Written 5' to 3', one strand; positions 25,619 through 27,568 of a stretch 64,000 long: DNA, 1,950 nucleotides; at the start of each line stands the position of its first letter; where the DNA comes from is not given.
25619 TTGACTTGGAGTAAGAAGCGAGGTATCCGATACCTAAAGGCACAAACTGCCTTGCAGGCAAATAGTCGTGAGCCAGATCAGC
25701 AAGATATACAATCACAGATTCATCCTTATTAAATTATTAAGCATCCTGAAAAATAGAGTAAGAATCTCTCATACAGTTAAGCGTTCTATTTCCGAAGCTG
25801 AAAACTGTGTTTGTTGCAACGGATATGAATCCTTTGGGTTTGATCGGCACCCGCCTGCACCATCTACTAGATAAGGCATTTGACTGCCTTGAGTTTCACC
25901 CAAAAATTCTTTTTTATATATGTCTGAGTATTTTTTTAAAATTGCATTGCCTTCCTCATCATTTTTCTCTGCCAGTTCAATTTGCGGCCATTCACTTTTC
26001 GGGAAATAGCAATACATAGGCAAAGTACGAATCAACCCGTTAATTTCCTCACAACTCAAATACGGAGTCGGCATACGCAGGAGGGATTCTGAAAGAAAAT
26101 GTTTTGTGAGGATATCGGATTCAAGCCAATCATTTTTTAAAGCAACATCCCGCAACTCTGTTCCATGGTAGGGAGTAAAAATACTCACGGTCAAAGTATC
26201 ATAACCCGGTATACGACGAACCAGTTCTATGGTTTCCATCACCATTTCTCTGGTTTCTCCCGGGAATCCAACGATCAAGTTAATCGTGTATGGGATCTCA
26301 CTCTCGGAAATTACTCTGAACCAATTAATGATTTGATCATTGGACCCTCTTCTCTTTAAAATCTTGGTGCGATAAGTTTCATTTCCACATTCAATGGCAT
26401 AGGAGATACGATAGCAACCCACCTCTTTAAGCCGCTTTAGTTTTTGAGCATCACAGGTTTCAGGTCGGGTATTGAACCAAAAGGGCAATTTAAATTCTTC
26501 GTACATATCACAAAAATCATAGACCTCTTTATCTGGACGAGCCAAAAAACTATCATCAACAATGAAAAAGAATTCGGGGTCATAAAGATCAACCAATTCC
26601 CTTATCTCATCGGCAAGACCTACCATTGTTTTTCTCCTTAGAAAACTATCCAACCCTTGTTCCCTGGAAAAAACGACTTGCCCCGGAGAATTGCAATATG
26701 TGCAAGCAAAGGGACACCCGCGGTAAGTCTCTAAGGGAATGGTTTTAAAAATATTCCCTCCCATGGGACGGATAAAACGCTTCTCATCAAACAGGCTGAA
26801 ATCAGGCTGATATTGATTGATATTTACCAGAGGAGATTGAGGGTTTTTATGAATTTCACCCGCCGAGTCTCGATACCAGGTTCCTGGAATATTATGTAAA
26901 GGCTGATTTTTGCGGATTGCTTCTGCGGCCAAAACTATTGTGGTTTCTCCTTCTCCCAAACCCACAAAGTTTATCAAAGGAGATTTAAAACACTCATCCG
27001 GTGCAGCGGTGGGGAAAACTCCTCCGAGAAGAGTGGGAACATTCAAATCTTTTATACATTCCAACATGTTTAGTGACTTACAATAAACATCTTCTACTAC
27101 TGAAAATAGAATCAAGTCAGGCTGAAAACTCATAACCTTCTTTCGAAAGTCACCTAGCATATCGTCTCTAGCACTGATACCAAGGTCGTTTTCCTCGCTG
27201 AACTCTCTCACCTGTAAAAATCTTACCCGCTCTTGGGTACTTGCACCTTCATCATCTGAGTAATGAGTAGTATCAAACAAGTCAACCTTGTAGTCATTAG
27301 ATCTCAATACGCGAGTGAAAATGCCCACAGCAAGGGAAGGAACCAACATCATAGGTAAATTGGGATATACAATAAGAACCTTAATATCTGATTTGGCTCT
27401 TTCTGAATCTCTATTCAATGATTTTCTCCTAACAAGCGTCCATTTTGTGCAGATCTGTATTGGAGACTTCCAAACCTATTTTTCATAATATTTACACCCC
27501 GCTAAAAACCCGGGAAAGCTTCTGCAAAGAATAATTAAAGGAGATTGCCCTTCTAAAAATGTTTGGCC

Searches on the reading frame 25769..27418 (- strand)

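Call 20: search_protein_families(library=pfam, proteins=[window:25769-27418:-], max_evalue=0.001)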
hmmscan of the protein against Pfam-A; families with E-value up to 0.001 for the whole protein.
window:25769-27418:- (549 aa): 2 families
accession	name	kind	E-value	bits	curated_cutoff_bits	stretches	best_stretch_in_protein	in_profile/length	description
PF04055.27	Radical_SAM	-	6.8e-20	72.3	29.5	1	230-400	2-166/166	Radical SAM superfamily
PF02310.24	B12-binding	-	9.4e-08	32.4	32.1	1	78-162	33-118/121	B12 binding domain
